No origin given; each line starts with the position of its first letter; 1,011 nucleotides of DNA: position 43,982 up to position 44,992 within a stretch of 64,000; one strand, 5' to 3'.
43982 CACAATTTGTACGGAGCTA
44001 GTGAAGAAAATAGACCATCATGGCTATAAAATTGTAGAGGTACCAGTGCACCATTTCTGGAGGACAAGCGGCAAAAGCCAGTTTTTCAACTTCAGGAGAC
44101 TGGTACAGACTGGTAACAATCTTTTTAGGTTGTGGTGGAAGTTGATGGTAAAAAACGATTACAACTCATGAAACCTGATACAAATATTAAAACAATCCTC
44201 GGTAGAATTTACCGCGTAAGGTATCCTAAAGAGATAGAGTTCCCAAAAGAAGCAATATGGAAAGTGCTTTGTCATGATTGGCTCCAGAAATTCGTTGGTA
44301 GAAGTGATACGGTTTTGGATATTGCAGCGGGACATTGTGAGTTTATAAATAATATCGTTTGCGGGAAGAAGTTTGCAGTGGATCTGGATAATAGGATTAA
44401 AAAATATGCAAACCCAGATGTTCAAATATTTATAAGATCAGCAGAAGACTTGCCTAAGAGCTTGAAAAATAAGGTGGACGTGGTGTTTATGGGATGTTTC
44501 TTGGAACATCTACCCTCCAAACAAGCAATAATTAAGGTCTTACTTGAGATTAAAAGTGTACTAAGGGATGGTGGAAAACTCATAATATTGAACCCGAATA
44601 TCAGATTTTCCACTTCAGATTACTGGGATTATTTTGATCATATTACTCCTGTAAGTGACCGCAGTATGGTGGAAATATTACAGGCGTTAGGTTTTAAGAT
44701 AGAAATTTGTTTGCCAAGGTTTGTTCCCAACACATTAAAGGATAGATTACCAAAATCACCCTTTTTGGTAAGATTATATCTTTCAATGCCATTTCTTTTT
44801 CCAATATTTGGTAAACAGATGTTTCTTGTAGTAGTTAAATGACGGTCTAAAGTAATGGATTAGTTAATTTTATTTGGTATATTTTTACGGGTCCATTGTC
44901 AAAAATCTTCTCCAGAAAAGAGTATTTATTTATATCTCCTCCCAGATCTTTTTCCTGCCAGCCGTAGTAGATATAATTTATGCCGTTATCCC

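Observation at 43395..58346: Arn-like module: aminotransferase, SDR dehydratase/epimerase, GT2 lipid-phosphate transferase, 4-TM flippase-like protein, GNAT and methyltransferase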

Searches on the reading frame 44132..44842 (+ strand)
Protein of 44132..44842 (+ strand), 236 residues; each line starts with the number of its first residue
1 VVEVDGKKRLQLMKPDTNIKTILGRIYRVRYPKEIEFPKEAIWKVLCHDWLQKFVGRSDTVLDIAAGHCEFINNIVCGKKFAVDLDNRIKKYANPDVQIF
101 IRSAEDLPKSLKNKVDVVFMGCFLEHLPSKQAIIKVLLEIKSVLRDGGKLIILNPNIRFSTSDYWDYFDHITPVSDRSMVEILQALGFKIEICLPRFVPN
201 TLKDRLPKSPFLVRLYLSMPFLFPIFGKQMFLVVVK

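Call 4: search_protein_families(library=pfam, proteins=[window:44132-44842:+], max_evalue=0.01)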
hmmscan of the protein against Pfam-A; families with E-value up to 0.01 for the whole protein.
window:44132-44842:+ (236 aa): 6 families
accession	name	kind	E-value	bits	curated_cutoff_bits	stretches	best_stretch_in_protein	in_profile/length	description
PF13489.12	Methyltransf_23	-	2.2e-07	31.2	27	1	48-190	10-161/164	Methyltransferase domain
PF08241.18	Methyltransf_11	-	2.9e-07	31.5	21.2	1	62-152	1-95/95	Methyltransferase domain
PF13847.12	Methyltransf_31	-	7.3e-07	29.4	27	1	96-156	55-113/145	Methyltransferase domain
PF13649.12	Methyltransf_25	-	1.3e-05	26.3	27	1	61-148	1-97/97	Methyltransferase domain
PF08242.18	Methyltransf_12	-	3.2e-05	25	30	1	87-150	38-98/98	Methyltransferase domain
PF01209.24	Ubie_methyltran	-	0.0019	18.1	20.1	1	86-176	89-178/233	ubiE/COQ5 methyltransferase family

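Call 6: search_protein_families(library=ncbifam, proteins=[window:44132-44842:+], max_evalue=0.001)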
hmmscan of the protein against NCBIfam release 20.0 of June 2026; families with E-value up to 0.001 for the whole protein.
window:44132-44842:+ (236 aa): 1 family
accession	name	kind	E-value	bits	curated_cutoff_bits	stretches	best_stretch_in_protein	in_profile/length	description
NF045667.1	MTase_DVU1556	equivalog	7.8e-06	25.5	155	1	58-153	23-120/213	DVU_1556 family methyltransferase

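Call 38: search_solved_structures(query=window:44168-44842:+, max_evalue=0.01)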
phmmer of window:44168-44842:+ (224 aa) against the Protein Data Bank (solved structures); distinct sequences matched with E-value up to 0.01: 1.
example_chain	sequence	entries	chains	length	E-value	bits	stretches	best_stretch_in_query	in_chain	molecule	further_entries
3dli_A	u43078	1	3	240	0.00034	23.4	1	38-177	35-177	methyltransferase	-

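Call 79: find_homologous_proteins(query=window:44168-44842:+, max_evalue=0.00001)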
Query window:44168-44842:+ (224 aa): 567 proteins with E <= 0.00001 among 714 candidates; the best 120 are listed.
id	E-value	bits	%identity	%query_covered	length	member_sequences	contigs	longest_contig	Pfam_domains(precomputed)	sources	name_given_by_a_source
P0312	1.6e-147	507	100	100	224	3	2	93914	PF13847.13,PF13489.13,PF13649.13,PF08241.19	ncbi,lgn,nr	ncbi:class I SAM-dependent methyltransferase [Patescibacteria group bacterium]|nr:class I SAM-depend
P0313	3.6e-106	372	72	97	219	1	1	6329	PF13847.13,PF13489.13,PF13649.13,PF01209.25,PF08241.19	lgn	-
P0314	2.8e-104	366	70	97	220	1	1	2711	PF13847.13,PF13649.13,PF01209.25,PF08241.19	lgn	-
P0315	2.9e-103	362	71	97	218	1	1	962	PF13489.13,PF08241.19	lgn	-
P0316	2.7e-101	356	70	97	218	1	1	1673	PF13847.13,PF13649.13,PF08241.19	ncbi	-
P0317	2.8e-100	353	70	97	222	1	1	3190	PF13847.13,PF13489.13,PF13649.13,PF01209.25,PF08241.19,PF08242.19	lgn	-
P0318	4.3e-100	352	71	96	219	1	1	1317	PF13847.13,PF13649.13,PF08241.19,PF08242.19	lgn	-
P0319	5.6e-100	352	69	97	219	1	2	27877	PF13847.13,PF13649.13,PF01209.25,PF08241.19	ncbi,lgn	-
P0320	6.0e-100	351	68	97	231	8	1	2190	PF13847.13,PF13489.13,PF13649.13,PF08241.19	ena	-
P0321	1.1e-99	351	68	97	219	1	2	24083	PF13847.13,PF13489.13,PF13649.13,PF08241.19,PF08242.19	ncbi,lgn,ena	-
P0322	3.1e-99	349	67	97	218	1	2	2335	PF13847.13,PF13489.13,PF13649.13,PF08241.19,PF08242.19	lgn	-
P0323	1.8e-98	347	67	95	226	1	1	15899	PF13847.13,PF08241.19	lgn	-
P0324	2.2e-98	346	71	93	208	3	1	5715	PF13847.13,PF13489.13,PF08241.19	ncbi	-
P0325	2.4e-98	346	67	97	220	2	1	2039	PF13847.13,PF13489.13,PF13649.13,PF08241.19,PF08242.19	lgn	-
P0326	4.1e-98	345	70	96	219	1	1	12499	PF13847.13,PF13649.13,PF08241.19,PF08242.19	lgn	-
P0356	4.1e-81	290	59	94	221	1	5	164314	PF13847.13,PF13649.13,PF01209.25,PF08241.19,PF08242.19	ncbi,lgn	-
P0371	1.6e-64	236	49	96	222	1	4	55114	PF13489.13,PF13649.13,PF08241.19,PF08242.19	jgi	jgi:SAM-dependent methyltransferase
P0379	9.5e-63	230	48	99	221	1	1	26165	PF13489.13,PF13649.13,PF08241.19,PF08242.19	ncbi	ncbi:MAG: class I SAM-dependent methyltransferase [Tahibacter sp.]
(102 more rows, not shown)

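Call 80: find_encoding_contigs(protein=P0379, flank=8000, max_places=1)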
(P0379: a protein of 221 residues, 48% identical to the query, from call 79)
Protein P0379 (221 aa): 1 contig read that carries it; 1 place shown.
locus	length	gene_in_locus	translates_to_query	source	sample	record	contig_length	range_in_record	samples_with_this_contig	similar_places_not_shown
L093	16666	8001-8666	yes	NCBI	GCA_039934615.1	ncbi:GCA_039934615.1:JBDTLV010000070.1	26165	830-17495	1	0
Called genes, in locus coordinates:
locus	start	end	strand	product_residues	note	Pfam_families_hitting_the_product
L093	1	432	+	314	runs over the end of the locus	PF01012:ETF, PF00766:ETF_alpha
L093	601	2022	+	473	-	PF01040:UbiA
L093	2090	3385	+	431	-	PF01565:FAD_binding_4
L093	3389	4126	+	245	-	PF00106:adh_short, PF08659:KR, PF13561:adh_short_C2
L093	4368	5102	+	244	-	PF13489:Methyltransf_23 (weak), PF08241:Methyltransf_11, PF08242:Methyltransf_12 (faint), PF13649:Methyltransf_25 (weak), PF13847:Methyltransf_31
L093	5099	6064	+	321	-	PF01073:3Beta_HSD, PF01370:Epimerase, PF07993:NAD_binding_4 (faint), PF13460:NAD_binding_10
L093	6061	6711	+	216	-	-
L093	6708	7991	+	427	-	PF00070:Pyr_redox (faint), PF01266:DAO, PF01593:Amino_oxidase, PF13450:NAD_binding_8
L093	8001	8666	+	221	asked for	PF13489:Methyltransf_23, PF08241:Methyltransf_11, PF08242:Methyltransf_12, PF13649:Methyltransf_25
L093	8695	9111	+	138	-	PF04138:GtrA_DPMS_TM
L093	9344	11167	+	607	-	-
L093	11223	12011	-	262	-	-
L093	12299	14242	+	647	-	-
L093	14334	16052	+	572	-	PF10342:Kre9_KNH (weak)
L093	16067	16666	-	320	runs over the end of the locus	PF13469:Sulfotransfer_3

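Call 81: find_encoding_contigs(protein=P0371, flank=8000, max_places=1)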
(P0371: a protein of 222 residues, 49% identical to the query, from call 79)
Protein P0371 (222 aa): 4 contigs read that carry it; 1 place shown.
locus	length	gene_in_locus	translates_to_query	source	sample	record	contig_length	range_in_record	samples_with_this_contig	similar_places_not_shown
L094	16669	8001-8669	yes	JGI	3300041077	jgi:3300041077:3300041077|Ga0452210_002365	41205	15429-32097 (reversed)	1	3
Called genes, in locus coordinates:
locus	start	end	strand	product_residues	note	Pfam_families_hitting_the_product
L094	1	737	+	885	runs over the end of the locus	PF19291:TREH_N, PF00723:Glyco_hydro_15, PF04784:DUF547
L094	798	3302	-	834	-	PF01584:CheW, PF01476:LysM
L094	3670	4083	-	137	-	-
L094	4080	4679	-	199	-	PF01300:Sua5_yciO_yrdC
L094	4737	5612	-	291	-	PF01937:ARMT1-like_dom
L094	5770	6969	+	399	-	PF03721:UDPG_MGDP_dh_N, PF00984:UDPG_MGDP_dh, PF03720:UDPG_MGDP_dh_C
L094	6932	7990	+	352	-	PF01073:3Beta_HSD (weak), PF01370:Epimerase, PF04321:RmlD_sub_bind (faint), PF07993:NAD_binding_4 (faint), PF13460:NAD_binding_10, PF16363:GDP_Man_Dehyd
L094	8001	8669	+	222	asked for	PF13489:Methyltransf_23, PF08241:Methyltransf_11, PF08242:Methyltransf_12 (weak), PF13649:Methyltransf_25 (weak)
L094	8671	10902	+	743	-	PF00535:Glycos_transf_2, PF02366:PMT (weak)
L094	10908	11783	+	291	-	PF01040:UbiA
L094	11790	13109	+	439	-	PF01565:FAD_binding_4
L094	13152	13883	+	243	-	PF00106:adh_short, PF08659:KR (weak), PF13561:adh_short_C2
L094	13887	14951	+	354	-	PF00657:Lipase_GDSL (faint), PF13472:Lipase_GDSL_2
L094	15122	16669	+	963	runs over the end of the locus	PF08448:PAS_4, PF13426:PAS_9 (weak), PF00989:PAS, PF13188:PAS_8 (weak), PF13426:PAS_9, PF13426:PAS_9, PF02518:HATPase_c, PF00072:Response_reg, +4 more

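Call 82: find_encoding_contigs(protein=P0356, flank=8000, max_places=1)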
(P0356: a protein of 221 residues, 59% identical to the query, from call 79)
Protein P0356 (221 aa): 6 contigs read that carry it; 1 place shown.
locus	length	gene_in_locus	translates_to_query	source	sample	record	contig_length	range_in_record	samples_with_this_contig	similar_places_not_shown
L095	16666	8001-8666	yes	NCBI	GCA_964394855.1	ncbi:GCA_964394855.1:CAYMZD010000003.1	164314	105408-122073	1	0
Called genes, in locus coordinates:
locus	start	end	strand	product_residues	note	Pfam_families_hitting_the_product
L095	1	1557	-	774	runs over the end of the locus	PF00754:F5_F8_type_C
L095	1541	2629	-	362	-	PF00070:Pyr_redox (faint), PF01266:DAO, PF03486:HI0933_like (faint), PF07992:Pyr_redox_2 (faint)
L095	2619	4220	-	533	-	-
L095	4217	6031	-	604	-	PF02543:Carbam_trans_N, PF16861:Carbam_trans_C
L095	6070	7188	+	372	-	PF04321:RmlD_sub_bind, PF01370:Epimerase, PF02719:Polysacc_synt_2, PF16363:GDP_Man_Dehyd, PF07993:NAD_binding_4 (weak)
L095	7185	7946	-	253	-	PF00535:Glycos_transf_2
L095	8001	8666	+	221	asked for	PF01209:Ubie_methyltran (weak), PF13847:Methyltransf_31, PF08241:Methyltransf_11, PF08242:Methyltransf_12 (weak), PF13649:Methyltransf_25 (weak)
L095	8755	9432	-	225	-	PF00132:Hexapep, PF14602:Hexapep_2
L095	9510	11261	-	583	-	PF02543:Carbam_trans_N, PF16861:Carbam_trans_C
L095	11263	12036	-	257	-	PF01209:Ubie_methyltran (weak), PF05219:DREV (weak), PF13489:Methyltransf_23, PF05175:MTS (weak), PF13847:Methyltransf_31, PF08241:Methyltransf_11, PF08242:Methyltransf_12, PF13649:Methyltransf_25, +1 more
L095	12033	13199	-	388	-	PF00534:Glycos_transf_1, PF13692:Glyco_trans_1_4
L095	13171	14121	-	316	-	PF01370:Epimerase, PF01073:3Beta_HSD (weak), PF16363:GDP_Man_Dehyd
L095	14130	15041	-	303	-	PF00535:Glycos_transf_2, PF10111:Glyco_tranf_2_2 (weak), PF13641:Glyco_tranf_2_3 (weak)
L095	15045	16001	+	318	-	PF00535:Glycos_transf_2, PF10111:Glyco_tranf_2_2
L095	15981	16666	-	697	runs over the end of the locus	PF13231:PMT_2 (weak)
